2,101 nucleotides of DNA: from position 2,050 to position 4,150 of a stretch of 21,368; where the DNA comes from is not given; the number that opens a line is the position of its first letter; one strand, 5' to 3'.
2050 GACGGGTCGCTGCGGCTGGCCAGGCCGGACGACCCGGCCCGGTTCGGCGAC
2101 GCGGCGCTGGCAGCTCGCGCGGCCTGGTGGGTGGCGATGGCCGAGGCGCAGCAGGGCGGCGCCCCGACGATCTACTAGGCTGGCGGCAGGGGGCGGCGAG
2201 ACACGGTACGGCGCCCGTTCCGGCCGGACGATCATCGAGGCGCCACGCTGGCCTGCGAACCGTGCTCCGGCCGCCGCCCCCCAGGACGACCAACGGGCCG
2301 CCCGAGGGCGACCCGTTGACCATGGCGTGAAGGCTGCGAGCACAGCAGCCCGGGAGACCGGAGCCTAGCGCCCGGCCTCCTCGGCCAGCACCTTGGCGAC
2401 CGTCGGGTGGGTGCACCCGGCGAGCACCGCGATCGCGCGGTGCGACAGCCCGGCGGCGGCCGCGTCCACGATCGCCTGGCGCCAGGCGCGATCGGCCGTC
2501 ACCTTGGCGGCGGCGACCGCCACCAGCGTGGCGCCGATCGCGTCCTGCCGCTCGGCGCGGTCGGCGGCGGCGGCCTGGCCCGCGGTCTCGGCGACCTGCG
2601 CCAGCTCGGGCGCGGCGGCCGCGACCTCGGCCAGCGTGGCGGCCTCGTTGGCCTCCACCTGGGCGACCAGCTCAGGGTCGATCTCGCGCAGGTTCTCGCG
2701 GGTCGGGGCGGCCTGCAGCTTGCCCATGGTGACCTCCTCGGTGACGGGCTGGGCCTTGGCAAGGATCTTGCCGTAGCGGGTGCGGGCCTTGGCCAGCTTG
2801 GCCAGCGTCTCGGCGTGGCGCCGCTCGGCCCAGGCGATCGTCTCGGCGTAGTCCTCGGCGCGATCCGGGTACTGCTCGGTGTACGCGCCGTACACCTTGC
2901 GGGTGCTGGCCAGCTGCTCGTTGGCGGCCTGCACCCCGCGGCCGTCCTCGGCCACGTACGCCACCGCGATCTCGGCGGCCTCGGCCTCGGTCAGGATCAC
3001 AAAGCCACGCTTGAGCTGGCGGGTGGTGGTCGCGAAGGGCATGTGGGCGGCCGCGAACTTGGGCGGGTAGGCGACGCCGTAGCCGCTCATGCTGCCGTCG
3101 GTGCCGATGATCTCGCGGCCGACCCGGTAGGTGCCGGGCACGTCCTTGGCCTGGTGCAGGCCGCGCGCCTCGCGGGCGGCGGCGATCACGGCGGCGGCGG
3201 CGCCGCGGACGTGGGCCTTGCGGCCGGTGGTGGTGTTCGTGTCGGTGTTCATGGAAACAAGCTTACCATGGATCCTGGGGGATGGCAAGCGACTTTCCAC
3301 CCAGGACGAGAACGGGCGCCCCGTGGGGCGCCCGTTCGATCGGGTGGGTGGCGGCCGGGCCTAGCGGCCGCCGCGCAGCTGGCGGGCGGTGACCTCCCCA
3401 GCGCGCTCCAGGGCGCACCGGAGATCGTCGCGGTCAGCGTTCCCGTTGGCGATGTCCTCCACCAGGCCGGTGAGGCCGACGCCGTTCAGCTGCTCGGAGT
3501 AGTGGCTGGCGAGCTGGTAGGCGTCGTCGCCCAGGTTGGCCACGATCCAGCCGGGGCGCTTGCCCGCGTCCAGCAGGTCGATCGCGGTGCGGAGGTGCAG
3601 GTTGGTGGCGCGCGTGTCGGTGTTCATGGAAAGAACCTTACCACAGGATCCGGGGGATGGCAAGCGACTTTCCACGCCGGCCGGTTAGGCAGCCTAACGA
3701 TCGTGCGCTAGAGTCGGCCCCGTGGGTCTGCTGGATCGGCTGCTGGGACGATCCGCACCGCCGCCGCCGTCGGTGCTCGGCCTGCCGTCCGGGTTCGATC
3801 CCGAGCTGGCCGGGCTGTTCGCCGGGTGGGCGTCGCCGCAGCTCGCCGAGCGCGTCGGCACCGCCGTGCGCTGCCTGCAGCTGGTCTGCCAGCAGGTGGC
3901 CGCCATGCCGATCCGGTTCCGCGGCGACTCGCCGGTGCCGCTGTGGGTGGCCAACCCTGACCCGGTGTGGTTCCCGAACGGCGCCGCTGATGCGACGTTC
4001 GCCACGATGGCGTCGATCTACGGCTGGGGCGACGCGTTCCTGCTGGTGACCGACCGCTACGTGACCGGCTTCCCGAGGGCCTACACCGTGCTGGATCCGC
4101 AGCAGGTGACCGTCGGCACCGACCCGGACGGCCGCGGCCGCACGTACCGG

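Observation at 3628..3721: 94-nt divergent control region: back-to-back leaderless promoters with two different palindromes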

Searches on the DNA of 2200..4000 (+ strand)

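Call 4: search_dna_similar(query=window:2200-4000:+, collection=phages, mode=near)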
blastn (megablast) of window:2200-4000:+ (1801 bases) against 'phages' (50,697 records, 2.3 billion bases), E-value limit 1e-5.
No match.
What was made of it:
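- Tried and rejected: Near-identity search of phage GenBank records (call 4).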
